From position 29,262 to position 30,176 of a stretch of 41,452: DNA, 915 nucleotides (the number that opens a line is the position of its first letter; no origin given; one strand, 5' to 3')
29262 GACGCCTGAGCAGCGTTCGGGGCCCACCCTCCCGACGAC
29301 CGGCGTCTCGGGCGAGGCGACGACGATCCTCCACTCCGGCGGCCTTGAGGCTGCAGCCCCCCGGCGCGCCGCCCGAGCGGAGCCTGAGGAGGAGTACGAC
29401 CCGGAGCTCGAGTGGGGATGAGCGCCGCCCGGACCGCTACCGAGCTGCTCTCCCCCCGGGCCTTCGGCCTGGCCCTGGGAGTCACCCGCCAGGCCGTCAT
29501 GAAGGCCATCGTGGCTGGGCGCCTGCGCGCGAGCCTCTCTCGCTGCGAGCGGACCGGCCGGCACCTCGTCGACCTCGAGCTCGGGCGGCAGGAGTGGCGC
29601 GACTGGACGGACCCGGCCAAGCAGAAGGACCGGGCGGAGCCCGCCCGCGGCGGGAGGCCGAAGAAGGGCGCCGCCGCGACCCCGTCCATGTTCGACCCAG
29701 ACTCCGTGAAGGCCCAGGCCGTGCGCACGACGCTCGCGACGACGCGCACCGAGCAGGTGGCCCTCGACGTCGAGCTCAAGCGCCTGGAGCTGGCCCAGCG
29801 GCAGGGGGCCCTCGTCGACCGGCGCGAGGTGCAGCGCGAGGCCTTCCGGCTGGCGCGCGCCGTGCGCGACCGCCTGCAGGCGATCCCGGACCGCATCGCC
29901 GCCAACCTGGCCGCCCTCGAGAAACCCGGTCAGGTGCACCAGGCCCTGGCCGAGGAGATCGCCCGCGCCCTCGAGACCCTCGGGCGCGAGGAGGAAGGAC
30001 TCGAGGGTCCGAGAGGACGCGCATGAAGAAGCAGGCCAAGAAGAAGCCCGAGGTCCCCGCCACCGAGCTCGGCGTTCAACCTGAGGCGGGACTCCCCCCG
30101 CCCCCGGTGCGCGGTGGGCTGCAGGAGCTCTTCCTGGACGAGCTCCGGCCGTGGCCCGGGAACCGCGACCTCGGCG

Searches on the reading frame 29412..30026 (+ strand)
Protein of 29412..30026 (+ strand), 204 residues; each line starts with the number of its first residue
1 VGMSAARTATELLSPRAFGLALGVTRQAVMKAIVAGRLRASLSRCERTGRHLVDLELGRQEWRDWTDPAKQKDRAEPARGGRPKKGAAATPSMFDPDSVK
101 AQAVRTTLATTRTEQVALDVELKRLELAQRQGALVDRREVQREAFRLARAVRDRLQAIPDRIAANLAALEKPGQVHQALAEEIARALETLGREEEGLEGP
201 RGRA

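Call 18: search_protein_families(library=pfam, proteins=[window:29412-30026:+], max_evalue=0.001)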
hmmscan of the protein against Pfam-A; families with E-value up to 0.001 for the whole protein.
window:29412-30026:+ (204 aa): 1 family
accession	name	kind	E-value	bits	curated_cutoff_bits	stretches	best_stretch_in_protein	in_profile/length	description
PF07278.17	DUF1441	-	0.00019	21.8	35.1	1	118-170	72-124/147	Protein of unknown function (DUF1441)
